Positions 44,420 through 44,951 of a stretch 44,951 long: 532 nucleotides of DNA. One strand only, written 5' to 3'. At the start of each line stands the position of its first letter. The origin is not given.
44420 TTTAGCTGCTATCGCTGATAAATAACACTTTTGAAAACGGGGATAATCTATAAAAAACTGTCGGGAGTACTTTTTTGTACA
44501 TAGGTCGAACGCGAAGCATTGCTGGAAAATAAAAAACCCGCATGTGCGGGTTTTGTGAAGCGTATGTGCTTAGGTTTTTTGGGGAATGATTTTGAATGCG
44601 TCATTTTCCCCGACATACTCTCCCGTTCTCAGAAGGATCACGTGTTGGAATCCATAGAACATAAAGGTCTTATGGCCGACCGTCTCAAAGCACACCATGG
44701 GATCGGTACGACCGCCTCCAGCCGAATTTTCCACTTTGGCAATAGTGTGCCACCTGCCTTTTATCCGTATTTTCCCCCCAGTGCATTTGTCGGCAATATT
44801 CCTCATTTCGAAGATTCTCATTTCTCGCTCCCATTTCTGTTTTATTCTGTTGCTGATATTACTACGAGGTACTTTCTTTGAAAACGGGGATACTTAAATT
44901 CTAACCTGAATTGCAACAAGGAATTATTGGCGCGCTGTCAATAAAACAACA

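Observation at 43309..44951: AT-rich terminal block with a thrice-repeated 20-bp motif bracketing a small terminator-flanked gene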

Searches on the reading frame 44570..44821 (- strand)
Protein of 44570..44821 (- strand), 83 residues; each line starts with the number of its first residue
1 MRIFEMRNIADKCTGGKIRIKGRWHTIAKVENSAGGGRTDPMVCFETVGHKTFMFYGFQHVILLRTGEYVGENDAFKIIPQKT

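Call 10: search_protein_families(library=pfam, proteins=[window:44570-44821:-], max_evalue=0.1)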
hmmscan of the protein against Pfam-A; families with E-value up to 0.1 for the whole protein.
window:44570-44821:- (83 aa): 0 families

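Call 11: find_encoding_contigs(protein=window:44570-44821:-, flank=10000, max_places=6)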
Protein window:44570-44821:- (83 aa): 7 contigs read that carry it; 6 places shown.
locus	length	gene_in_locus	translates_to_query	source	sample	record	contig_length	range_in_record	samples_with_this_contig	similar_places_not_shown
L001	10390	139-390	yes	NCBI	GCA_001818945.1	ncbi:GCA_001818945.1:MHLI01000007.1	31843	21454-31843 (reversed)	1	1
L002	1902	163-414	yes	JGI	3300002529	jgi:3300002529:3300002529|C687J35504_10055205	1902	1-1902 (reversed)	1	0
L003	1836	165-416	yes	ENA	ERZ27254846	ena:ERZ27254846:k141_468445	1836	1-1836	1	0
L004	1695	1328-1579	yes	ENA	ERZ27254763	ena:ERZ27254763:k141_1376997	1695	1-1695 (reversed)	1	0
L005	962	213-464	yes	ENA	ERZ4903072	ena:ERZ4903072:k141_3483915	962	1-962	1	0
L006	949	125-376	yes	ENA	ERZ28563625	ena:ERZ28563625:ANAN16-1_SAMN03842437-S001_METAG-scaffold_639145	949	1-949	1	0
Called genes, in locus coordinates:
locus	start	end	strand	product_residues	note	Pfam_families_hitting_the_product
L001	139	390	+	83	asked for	-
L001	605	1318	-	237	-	-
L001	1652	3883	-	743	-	PF03477:ATP-cone, PF17975:RNR_Alpha, PF02867:Ribonuc_red_lgC (faint)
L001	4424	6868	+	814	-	PF01564:Spermine_synth, PF04389:Peptidase_M28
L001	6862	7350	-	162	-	PF02643:DUF192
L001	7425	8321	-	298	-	PF08242:Methyltransf_12 (faint), PF13847:Methyltransf_31 (weak), PF13649:Methyltransf_25 (faint)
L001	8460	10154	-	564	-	PF00343:Phosphorylase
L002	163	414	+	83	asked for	-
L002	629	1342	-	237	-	-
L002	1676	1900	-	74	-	?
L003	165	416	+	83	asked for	-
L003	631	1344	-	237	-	-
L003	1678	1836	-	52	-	?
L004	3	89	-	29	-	?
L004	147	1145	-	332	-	PF13936:HTH_38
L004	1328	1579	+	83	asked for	-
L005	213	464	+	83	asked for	-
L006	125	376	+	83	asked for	-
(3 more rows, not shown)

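Call 17: search_protein_families(library=pfam, proteins=[L004:147-1145:-], max_evalue=0.01)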
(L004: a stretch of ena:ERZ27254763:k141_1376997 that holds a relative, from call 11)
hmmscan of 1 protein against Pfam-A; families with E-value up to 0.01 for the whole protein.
L004:147-1145:- (332 aa): 3 families
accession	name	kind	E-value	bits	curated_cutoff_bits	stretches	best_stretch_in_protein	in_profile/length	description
PF13936.12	HTH_38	-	6.3e-12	45.5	27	1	9-51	2-44/44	Helix-turn-helix domain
PF13384.12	HTH_23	-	0.00011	22.4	24.6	1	13-50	3-40/50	Homeodomain-like domain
PF00665.32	rve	-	0.0082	16.8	32.6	0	178-248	6-79/102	Integrase core domain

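Call 18: search_protein_families(library=phrogs, proteins=[window:44570-44821:-], max_evalue=0.1)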
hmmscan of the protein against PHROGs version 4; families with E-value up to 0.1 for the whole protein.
window:44570-44821:- (83 aa): 0 families

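Call 19: search_protein_families(library=padloc, proteins=[window:44570-44821:-], max_evalue=0.1)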
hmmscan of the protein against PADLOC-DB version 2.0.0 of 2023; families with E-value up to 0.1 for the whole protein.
window:44570-44821:- (83 aa): 0 families

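Call 20: search_protein_families(library=ncbifam, proteins=[L004:147-1145:-, window:44570-44821:-], max_evalue=0.01)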
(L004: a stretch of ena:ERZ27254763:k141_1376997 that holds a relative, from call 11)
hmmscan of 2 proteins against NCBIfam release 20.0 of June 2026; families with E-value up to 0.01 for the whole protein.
L004:147-1145:- (332 aa): 3 families
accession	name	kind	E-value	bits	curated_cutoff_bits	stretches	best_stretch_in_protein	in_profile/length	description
NF033563.0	transpos_IS30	equivalog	1.8e-64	218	80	1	42-314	1-267/267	IS30 family transposase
NF033577.2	transpos_IS481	equivalog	9.2e-10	38.5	224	1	103-325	76-284/284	IS481 family transposase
NF033546.1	transpos_IS21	equivalog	0.0077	15.8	160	0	264-323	218-280/294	IS21 family transposase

window:44570-44821:- (83 aa): 0 families
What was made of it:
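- On IS30-family insertion sequence: The rve core match is weak, E 0.008 (calls 17, 20).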

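Call 21: find_homologous_proteins(query=L004:147-1145:-, max_evalue=1e-30)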
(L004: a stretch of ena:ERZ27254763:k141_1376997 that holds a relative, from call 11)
Query L004:147-1145:- (332 aa): 1068 proteins with E <= 1e-30 among 8000 candidates; the best 120 are listed.
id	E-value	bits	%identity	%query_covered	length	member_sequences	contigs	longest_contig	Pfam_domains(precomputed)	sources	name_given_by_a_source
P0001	4.3e-223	757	100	100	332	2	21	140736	PF13936.13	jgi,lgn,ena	-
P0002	3.2e-192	656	86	100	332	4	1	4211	PF13384.13,PF13936.13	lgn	-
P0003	2.1e-176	604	80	100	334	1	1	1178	PF13384.13,PF13936.13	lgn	-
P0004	2.4e-166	571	76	100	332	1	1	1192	PF13384.13,PF13936.13,PF13551.13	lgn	-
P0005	1.1e-164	565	75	100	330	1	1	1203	PF13384.13,PF13936.13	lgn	-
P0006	9.0e-164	562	75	100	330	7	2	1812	PF13384.13,PF13936.13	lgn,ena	-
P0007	4.6e-163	560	75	100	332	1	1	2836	PF13936.13,PF13565.13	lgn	-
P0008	5.4e-163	560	75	100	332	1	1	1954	PF13936.13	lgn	-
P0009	7.6e-163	559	75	100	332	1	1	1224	PF13384.13,PF13936.13,PF13551.13,PF06056.19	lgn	-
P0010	3.2e-161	554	73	100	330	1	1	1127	PF13936.13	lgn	-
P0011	2.3e-160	551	74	100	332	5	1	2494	PF13384.13,PF13936.13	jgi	jgi:transposase, IS30 family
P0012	2.7e-160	551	85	86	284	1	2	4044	-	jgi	jgi:IS30 family transposase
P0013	3.7e-160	550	73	100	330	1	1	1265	PF13936.13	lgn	-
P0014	4.0e-160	550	74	100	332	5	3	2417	PF13936.13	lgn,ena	-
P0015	9.2e-158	543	73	100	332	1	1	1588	PF13384.13,PF13936.13,PF06056.19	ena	-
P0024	9.7e-144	497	66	100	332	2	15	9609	PF13936.13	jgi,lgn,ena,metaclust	metaclust:\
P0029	1.0e-137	477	65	100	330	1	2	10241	PF13936.13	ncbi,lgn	-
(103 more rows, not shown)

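Call 22: find_encoding_contigs(protein=P0001, flank=6000, max_places=10)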
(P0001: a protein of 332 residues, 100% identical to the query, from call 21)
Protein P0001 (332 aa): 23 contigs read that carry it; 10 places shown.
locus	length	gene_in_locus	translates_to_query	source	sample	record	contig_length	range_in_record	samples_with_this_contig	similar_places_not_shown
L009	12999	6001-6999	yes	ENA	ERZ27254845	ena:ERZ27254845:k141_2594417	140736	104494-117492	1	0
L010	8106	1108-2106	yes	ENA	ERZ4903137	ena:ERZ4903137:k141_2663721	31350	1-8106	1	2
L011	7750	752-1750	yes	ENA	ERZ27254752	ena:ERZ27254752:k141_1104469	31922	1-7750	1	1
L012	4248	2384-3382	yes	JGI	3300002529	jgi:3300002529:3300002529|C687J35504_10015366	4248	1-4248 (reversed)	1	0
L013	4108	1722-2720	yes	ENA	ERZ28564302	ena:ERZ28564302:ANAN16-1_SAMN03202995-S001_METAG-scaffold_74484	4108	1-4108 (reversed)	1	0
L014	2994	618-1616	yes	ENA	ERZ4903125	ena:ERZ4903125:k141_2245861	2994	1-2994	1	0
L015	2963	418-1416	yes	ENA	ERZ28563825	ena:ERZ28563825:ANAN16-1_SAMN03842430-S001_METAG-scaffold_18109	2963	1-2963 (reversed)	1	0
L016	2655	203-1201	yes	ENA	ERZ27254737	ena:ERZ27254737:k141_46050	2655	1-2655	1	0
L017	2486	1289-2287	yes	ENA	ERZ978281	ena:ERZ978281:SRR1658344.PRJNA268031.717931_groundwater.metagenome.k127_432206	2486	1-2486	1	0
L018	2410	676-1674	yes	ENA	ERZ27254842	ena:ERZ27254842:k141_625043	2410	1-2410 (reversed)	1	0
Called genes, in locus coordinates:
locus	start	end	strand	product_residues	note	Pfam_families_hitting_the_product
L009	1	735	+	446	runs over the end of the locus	PF00005:ABC_tran, PF02463:SMC_N (faint), PF13304:AAA_21 (faint)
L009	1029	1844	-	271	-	-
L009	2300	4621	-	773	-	PF01471:PG_binding_1 (weak), PF00041:fn3 (weak)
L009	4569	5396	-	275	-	PF03773:ArsP_1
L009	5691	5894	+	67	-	-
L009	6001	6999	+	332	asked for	PF13936:HTH_38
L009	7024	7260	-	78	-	PF13459:Fer4_15, PF13370:Fer4_13, PF12838:Fer4_7 (weak)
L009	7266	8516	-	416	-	PF01136:Peptidase_U32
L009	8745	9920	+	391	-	PF00814:TsaD, PF22521:HypF_C_2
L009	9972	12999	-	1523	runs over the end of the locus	PF16403:Bact_surface_Ig-like, PF18981:InlK_D3 (faint), PF00092:VWA, PF13519:VWA_2, PF17210:SdrD_B, PF13620:CarboxypepD_reg (faint), PF16403:Bact_surface_Ig-like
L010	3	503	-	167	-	?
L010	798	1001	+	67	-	-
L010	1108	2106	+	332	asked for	PF13936:HTH_38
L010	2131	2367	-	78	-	PF13459:Fer4_15, PF13370:Fer4_13, PF12838:Fer4_7 (weak)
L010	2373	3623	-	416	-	PF01136:Peptidase_U32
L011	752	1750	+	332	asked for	PF13936:HTH_38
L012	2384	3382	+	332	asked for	PF13936:HTH_38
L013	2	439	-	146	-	?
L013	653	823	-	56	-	-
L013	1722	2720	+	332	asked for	PF13936:HTH_38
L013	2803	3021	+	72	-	-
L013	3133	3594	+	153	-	PF01243:PNPOx_N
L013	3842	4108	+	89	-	?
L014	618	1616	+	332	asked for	PF13936:HTH_38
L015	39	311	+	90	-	-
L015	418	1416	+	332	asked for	PF13936:HTH_38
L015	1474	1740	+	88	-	PF01713:Smr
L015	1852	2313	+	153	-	PF01243:PNPOx_N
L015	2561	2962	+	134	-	?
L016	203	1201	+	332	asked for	PF13936:HTH_38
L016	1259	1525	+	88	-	PF01713:Smr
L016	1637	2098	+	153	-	PF01243:PNPOx_N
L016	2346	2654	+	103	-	?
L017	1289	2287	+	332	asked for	PF13936:HTH_38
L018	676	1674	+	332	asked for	PF13936:HTH_38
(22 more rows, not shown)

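Call 25: find_homologous_proteins(query=window:44570-44821:-, max_evalue=0.001)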
Query window:44570-44821:- (83 aa): 1 proteins with E <= 0.001 among 1 candidates.
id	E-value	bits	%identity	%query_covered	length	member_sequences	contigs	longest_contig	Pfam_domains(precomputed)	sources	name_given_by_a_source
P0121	4.7e-51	188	100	100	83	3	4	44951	-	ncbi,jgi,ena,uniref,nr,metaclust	ncbi:MAG: hypothetical protein A2845_01205 [Candidatus Lloydbacteria bacterium RIFCSPHIGHO2_01_FULL_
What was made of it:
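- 44570..44821 (-): 83-aa ORF with a Shine-Dalgarno-like GGGAG and its own terminator. Orphan with host-like composition. Only itself among 5.8 billion protein clusters (call 25).
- Tried and rejected: The 83-aa ORF has no homologue at all (call 25).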

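Call 49: find_encoding_contigs(protein=P0024, flank=1500, max_places=10)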
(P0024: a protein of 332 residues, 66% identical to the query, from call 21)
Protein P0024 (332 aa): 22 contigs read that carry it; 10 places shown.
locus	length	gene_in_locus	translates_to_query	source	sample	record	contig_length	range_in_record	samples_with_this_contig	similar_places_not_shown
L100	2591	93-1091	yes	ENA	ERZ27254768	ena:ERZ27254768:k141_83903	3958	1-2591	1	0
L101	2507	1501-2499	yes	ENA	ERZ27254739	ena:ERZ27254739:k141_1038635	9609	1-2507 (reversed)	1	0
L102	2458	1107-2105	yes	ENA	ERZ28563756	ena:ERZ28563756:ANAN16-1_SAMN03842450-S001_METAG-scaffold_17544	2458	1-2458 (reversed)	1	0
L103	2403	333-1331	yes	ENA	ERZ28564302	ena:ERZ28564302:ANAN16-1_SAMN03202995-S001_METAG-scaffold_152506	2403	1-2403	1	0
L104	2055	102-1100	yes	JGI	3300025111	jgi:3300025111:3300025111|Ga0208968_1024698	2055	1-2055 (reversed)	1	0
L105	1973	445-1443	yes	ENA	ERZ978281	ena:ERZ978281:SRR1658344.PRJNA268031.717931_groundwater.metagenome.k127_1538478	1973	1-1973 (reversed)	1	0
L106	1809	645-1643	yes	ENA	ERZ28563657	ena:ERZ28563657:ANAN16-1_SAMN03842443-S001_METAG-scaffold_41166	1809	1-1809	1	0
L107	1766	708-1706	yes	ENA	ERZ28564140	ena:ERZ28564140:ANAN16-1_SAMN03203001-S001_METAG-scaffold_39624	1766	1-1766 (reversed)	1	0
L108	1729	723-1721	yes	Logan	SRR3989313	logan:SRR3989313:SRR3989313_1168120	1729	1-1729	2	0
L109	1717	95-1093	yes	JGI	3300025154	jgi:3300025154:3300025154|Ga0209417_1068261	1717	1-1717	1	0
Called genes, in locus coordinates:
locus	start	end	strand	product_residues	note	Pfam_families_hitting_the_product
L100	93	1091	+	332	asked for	PF13936:HTH_38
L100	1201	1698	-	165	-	PF08010:Phage_30_3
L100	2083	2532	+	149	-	-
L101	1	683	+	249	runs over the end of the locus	-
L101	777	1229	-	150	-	-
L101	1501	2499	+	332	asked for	PF13936:HTH_38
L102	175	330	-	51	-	-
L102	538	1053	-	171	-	-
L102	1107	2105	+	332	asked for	PF13936:HTH_38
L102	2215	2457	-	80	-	?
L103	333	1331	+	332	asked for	PF13936:HTH_38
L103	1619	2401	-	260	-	?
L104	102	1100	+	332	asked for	PF13936:HTH_38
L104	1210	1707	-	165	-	PF08010:Phage_30_3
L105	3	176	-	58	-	?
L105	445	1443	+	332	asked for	PF13936:HTH_38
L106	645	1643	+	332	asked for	PF13936:HTH_38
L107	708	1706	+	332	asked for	PF13936:HTH_38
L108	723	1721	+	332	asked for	PF13936:HTH_38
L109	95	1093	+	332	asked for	PF13936:HTH_38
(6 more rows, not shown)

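Call 50: find_encoding_contigs(protein=P0002, flank=2000, max_places=4)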
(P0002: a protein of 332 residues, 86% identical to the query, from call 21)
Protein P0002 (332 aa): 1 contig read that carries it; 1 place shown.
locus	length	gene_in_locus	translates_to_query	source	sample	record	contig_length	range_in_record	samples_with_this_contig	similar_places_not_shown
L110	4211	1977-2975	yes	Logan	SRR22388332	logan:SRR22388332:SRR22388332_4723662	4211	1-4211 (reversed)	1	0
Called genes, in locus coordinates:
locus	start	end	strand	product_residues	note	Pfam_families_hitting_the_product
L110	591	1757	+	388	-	PF01757:Acyl_transf_3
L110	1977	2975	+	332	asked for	PF13384:HTH_23 (faint), PF13936:HTH_38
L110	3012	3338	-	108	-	-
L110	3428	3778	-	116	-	-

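Call 53: find_related_loci(query=P0001, collection=metagenome_contigs, flank=2000)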
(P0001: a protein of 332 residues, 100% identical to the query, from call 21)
Query P0001 (332 aa) in metagenome_contigs; peptide patterns used: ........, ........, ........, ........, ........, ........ (x = any residue, [..] = any of these).
212 stretches matched a pattern; 107 encode a relative of the query (tblastn E <= 1e-3); the best 80 are kept; 80 distinct loci.
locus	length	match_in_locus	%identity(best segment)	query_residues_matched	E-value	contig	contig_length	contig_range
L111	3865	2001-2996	100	1-332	0e+0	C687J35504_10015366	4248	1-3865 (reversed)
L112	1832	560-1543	50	6-332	3e-101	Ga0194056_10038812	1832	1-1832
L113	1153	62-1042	49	6-331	3e-102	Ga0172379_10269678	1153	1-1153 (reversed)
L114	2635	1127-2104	50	5-331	3e-95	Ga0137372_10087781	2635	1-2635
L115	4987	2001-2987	49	4-331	3e-92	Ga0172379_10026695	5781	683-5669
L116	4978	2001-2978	46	4-329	5e-90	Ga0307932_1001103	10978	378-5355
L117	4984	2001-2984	46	1-329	2e-89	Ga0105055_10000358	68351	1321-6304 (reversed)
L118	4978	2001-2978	46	4-329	2e-89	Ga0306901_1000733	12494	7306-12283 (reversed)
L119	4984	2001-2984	46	1-329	2e-89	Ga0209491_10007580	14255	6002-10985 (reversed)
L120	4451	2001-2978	46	4-329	4e-89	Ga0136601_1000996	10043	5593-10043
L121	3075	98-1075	46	4-329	7e-89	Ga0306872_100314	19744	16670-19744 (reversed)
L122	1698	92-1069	46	4-329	1e-93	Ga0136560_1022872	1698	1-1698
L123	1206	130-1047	46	11-331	4e-82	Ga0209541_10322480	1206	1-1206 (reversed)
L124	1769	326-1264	44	4-331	8e-79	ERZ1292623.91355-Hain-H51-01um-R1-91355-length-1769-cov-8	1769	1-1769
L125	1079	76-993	45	11-331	3e-81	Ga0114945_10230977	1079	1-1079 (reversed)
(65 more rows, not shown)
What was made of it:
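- Tried and rejected: It returned mostly 30-50% identical relatives, so it added little for close insertion sites (call 53).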

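Call 57: find_encoding_contigs(protein=P0014, flank=700, max_places=5)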
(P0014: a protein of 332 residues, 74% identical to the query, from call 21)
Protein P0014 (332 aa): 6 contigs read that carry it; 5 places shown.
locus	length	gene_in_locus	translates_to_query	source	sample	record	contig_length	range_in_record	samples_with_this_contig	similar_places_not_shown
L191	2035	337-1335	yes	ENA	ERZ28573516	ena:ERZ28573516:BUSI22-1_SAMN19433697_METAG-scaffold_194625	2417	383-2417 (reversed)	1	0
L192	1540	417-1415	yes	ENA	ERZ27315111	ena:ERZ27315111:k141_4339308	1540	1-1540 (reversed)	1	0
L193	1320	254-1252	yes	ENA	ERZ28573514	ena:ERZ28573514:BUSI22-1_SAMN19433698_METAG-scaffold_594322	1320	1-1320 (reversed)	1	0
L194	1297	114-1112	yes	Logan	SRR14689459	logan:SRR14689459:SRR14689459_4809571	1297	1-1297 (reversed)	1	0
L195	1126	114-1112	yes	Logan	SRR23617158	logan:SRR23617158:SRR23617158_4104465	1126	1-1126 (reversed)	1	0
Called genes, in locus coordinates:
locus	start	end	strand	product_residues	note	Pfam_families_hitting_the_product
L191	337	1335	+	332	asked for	PF13936:HTH_38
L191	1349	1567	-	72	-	-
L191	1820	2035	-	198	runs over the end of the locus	?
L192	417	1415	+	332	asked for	PF13936:HTH_38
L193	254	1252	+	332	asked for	PF13936:HTH_38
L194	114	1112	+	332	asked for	PF13936:HTH_38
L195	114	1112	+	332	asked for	PF13936:HTH_38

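Call 58: find_encoding_contigs(protein=P0007, flank=900, max_places=3)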
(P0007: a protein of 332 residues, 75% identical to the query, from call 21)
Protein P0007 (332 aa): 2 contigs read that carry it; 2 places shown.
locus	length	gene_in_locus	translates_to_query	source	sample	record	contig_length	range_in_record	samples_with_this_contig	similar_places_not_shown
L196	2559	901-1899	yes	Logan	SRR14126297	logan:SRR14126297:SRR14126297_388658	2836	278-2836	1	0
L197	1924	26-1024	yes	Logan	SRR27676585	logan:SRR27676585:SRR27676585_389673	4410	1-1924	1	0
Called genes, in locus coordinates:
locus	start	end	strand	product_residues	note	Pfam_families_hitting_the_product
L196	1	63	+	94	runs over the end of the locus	PF12728:HTH_17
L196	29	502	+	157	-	PF02661:Fic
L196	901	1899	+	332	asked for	PF13565:HTH_32 (faint), PF13936:HTH_38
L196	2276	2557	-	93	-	?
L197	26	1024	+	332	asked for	PF13565:HTH_32 (faint), PF13936:HTH_38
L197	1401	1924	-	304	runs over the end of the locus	PF01699:Na_Ca_ex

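Call 59: find_encoding_contigs(protein=P0029, flank=900, max_places=4)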
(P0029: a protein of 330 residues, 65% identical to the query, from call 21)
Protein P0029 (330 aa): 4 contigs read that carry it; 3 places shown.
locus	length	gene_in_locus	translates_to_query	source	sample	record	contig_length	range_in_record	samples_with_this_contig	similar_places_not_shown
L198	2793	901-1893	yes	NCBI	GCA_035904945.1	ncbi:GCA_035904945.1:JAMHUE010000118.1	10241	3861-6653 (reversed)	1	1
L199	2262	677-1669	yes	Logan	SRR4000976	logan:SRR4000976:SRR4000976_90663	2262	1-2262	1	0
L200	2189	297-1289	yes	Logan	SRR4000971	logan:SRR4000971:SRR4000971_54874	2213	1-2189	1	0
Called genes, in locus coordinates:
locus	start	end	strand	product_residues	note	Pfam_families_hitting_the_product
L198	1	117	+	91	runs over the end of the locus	PF19891:DUF6364 (faint)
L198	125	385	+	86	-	PF15738:YafQ_toxin (weak)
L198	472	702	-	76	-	-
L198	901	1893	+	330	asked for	PF13936:HTH_38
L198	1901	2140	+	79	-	-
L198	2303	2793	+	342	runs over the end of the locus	PF00579:tRNA-synt_1b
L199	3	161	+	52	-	?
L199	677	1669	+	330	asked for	PF13936:HTH_38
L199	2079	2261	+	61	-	?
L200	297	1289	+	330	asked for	PF13936:HTH_38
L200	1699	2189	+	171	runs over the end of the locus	?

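Call 68: predict_structure(protein=window:44573-44821:-)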
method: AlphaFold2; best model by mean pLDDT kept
length: 83 residues; sequences in the alignment: 1
mean_pLDDT: 47.7   pTM: 0.37
mean pLDDT of the five models: 47.7, 43.4, 42.4, 39.2, 36.5
residues with pLDDT >= 90: 0; 70-90: 0; 50-70: 31; < 50: 52
segments of 3 or more residues with pLDDT < 50: 1-9, 32-42, 45-48, 50-60, 67-69, 72-83
pLDDT, mean of each block of 10 residues (from residue 1): 39 59 61 44 50 46 49 39 30
secondary structure, 60 per line:
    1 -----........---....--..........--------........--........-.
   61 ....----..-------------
elements in order: H6-13 E17-20 E23-32 E41-48 E51-58 E60-64
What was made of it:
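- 44570..44821 (-): Structure model uninformative, pLDDT 48 (call 68).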
